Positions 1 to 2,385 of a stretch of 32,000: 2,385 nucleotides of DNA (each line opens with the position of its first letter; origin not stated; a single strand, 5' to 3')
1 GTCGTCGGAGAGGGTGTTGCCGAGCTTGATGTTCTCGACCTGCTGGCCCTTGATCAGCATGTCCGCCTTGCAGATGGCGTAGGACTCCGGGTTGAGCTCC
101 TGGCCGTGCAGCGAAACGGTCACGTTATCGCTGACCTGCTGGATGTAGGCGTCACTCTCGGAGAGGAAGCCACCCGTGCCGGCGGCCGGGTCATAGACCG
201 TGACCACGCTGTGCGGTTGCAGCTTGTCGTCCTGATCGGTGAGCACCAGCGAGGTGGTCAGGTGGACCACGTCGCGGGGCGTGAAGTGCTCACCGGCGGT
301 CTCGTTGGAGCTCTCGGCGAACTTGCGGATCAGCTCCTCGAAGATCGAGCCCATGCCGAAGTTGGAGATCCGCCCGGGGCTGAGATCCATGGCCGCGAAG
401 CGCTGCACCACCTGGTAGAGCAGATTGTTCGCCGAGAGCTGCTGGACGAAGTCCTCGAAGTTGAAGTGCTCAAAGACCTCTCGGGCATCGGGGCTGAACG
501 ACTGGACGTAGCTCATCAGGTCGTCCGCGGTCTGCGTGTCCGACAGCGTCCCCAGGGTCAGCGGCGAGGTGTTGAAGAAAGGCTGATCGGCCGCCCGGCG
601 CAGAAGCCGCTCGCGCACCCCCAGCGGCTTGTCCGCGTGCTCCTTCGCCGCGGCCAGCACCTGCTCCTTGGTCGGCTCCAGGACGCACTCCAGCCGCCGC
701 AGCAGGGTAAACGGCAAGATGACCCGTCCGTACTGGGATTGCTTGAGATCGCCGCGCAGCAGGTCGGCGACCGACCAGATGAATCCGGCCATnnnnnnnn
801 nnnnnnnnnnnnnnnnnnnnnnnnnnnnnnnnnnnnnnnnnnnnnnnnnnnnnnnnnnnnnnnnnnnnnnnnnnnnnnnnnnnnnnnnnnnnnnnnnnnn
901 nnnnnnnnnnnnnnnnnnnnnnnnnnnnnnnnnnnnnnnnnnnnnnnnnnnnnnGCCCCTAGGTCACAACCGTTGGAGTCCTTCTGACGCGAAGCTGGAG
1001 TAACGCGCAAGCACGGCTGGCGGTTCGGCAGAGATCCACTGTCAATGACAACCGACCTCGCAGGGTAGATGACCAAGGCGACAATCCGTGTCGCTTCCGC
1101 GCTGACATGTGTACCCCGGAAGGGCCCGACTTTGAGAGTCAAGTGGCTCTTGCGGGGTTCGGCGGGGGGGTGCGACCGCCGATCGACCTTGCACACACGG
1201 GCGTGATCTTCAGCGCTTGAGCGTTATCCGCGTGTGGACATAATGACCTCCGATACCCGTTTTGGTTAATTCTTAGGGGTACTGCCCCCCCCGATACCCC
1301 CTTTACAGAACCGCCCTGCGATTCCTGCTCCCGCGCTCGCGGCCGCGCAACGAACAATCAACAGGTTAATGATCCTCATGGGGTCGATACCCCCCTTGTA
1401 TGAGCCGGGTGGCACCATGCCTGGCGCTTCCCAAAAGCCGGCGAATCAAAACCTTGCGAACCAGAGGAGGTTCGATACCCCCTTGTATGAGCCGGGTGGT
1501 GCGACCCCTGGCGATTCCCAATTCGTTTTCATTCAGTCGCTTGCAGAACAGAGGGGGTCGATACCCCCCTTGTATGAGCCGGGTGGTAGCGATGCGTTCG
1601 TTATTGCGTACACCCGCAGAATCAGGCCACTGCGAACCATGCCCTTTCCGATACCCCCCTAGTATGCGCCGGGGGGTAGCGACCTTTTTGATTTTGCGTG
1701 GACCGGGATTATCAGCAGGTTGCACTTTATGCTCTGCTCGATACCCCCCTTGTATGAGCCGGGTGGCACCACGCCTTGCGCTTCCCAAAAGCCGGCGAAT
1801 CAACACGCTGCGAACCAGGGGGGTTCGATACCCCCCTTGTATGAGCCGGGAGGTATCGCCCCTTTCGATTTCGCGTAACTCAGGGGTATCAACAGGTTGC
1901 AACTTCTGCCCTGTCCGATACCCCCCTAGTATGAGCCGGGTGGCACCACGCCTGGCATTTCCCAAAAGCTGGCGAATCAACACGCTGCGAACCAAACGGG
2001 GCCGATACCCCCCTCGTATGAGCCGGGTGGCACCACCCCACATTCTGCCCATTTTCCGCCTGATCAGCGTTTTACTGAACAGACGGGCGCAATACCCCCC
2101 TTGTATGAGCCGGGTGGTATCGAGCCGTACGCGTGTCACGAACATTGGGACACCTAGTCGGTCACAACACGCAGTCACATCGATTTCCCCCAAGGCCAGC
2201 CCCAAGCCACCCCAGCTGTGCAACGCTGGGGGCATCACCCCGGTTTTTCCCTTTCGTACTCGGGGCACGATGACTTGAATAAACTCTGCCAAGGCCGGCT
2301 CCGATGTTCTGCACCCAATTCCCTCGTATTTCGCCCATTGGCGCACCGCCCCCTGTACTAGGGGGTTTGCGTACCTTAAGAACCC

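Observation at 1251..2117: Nine-copy ~88-bp tandem array with a near-invariant 28-bp core next to the island replication module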

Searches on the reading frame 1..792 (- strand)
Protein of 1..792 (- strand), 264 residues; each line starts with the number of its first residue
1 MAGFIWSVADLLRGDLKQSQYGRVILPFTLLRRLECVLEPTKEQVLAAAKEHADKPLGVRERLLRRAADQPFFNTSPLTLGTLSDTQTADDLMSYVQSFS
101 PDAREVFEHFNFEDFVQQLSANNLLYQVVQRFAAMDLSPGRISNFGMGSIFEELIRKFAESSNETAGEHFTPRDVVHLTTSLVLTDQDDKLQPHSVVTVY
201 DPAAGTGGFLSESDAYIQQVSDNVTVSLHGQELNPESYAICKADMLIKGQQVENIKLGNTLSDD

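Call 18: search_protein_families(library=pfam, proteins=[window:1-792:-])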
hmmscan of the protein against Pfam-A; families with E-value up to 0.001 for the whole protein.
window:1-792:- (264 aa): 2 families
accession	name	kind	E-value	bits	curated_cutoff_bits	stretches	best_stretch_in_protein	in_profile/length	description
PF12161.14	HsdM_N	-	2.7e-30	106.2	24.5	1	2-132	2-135/135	HsdM N-terminal domain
PF02384.22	N6_Mtase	-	1.5e-24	87.4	20.4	1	147-264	6-118/311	N-6 DNA Methylase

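Call 67: find_homologous_proteins(query=window:1-792:-, max_evalue=1e-60)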
Query window:1-792:- (264 aa): 1832 proteins with E <= 1e-60 among 7341 candidates; the best 120 are listed.
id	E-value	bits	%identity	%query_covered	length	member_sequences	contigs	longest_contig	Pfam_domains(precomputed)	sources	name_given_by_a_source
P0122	8.2e-154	528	91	100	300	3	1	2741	PF02384.23,PF12161.15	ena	-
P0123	1.0e-143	495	85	100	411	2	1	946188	PF02384.23,PF12161.15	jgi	-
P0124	7.9e-142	489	84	100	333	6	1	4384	PF02384.23,PF12161.15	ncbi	ncbi:MAG: N-6 DNA methylase, partial [Ectothiorhodospira sp.]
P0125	2.2e-141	488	83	100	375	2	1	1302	PF02384.23,PF12161.15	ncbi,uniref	ncbi:class I SAM-dependent DNA methyltransferase, partial [uncultured Halomonas sp.]|uniref:type I r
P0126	5.8e-138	476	82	100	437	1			PF02384.23,PF12161.15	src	-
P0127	6.3e-138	476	82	100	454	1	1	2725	PF02384.23,PF12161.15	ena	-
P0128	1.6e-137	475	81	100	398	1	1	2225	PF02384.23,PF12161.15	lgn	-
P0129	8.1e-137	473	82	100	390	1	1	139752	PF02384.23,PF12161.15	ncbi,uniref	ncbi:type I restriction-modification system subunit M, partial [Alcanivorax jadensis]|uniref:type I 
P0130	9.0e-137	473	80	100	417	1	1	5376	PF02384.23,PF12161.15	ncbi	ncbi:MAG: class I SAM-dependent DNA methyltransferase, partial [Pseudomonas sp.]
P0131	1.3e-136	472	81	100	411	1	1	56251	PF02384.23,PF12161.15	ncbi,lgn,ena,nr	nr:class I SAM-dependent DNA methyltransferase [Halomonas sp. 3F2F]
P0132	2.8e-136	471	81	100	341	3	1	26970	PF02384.23,PF12161.15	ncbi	-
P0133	3.9e-136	470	81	100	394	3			PF02384.23,PF12161.15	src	-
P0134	1.2e-135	469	81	100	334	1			PF02384.23,PF12161.15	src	-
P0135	2.0e-135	468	81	100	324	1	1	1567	PF02384.23,PF12161.15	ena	-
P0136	6.7e-135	466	81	100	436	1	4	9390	PF02384.23,PF12161.15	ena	-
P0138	1.3e-134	465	91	89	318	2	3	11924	PF02384.23,PF12161.15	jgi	-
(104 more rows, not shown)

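Call 68: find_encoding_contigs(protein=P0138, flank=10000, max_places=3)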
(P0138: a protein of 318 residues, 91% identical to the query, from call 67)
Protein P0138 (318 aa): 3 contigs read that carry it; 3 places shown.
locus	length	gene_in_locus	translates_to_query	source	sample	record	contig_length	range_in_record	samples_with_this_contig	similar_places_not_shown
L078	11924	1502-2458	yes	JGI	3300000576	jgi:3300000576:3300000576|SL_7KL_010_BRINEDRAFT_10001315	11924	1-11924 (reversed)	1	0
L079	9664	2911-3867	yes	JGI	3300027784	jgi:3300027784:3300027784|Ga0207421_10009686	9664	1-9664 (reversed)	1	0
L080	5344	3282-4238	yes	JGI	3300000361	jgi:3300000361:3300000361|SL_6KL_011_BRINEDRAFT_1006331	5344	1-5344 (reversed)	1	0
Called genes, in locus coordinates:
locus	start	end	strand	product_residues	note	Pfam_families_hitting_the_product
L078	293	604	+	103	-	PF01497:Peripla_BP_2 (weak)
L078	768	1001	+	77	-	-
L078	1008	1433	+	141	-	PF01850:PIN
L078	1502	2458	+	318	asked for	PF12161:HsdM_N, PF02384:N6_Mtase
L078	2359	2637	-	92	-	-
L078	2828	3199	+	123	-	PF02661:Fic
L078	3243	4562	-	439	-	PF02661:Fic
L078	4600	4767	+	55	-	PF09722:Xre_MbcA_ParS_C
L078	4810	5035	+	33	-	-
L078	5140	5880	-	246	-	PF00072:Response_reg, PF00486:Trans_reg_C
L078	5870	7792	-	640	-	PF07696:7TMR-DISMED2, PF00512:HisKA, PF02518:HATPase_c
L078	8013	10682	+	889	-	PF02321:OEP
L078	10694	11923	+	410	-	?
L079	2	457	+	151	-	?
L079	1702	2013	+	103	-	PF01497:Peripla_BP_2 (weak)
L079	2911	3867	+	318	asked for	PF12161:HsdM_N, PF02384:N6_Mtase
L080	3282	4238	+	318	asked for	PF12161:HsdM_N, PF02384:N6_Mtase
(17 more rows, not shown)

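Call 69: find_encoding_contigs(protein=P0122, flank=10000, max_places=3)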
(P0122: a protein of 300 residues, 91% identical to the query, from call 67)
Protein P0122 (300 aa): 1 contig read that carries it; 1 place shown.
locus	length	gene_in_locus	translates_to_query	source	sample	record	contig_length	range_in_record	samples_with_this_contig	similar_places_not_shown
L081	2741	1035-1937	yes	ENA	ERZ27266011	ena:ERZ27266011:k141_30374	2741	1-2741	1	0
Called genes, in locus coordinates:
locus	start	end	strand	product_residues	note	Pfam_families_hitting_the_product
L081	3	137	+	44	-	?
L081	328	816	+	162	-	-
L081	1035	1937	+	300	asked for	PF12161:HsdM_N, PF02384:N6_Mtase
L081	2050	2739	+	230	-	?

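Call 98: search_protein_families(library=padloc, proteins=[window:1-792:-], max_evalue=0.01)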
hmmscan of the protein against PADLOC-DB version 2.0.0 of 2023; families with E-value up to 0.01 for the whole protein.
window:1-792:- (264 aa): 23 families
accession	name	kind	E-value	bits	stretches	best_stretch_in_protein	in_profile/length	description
PDLC03029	MTase_I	-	1.3e-113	378.8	1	2-264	10-275/661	Type I methyltransferase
PDLC03031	MTase_I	-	2.5e-24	83.5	1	5-262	12-273/834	Type I methyltransferase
PDLC03022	MTase_I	-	4.7e-22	76.1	1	125-264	145-282/857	Type I methyltransferase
PDLC03038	MTase_I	-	3.6e-19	66.1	1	3-262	11-259/896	Type I methyltransferase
PDLC03021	MTase_I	-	5.3e-19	66.4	1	97-263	95-263/491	Type I methyltransferase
PDLC03027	MTase_I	-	2.3e-17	60.8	1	124-263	114-245/810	Type I methyltransferase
PDLC03039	MTase_I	-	8.1e-17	58.6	1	3-262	9-257/708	Type I methyltransferase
PDLC03035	MTase_I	-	9.5e-16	55.5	1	5-259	14-259/653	Type I methyltransferase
PDLC03026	MTase_I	-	1.1e-15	55.8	1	112-261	90-244/487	Type I methyltransferase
PDLC03025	MTase_I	-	1.5e-14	51.6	1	104-262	102-257/569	Type I methyltransferase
PDLC03019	MTase_I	-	4.9e-13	46.3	1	147-251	150-246/932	Type I methyltransferase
PDLC03240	MTase_II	-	2.8e-11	40.9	1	147-263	164-267/511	Type II methyltransferase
PDLC03028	MTase_I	-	6.9e-10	35.6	1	3-215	731-937/1236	Type I methyltransferase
PDLC03020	MTase_I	-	1.4e-09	35.6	1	146-261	164-278/410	Type I methyltransferase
PDLC03033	MTase_I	-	2.6e-09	34.6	1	96-262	131-290/541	Type I methyltransferase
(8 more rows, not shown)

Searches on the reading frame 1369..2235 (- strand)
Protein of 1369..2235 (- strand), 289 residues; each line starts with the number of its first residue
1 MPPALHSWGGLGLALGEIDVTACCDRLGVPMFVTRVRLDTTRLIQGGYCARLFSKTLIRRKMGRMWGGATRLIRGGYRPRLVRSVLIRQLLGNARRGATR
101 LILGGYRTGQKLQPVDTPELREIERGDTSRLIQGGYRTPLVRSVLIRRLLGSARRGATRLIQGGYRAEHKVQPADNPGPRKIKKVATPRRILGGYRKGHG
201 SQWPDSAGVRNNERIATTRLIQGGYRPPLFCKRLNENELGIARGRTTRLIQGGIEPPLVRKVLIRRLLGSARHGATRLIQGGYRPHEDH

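Call 36: find_homologous_proteins(query=window:1369-2139:-, max_evalue=1)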
Query window:1369-2139:-: 8000 candidates shared short words with the query, none scored E <= 1.

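Call 57: search_protein_representatives(protein=window:1369-2235:-)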
Query: 289 residues. Proteins with E-value up to 0.001 (for the whole library): 1; up to 1e-10: 0; up to 1e-30: 0. The best 1 are listed.
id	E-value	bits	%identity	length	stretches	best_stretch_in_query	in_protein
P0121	5.6e-06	42.2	35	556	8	81-166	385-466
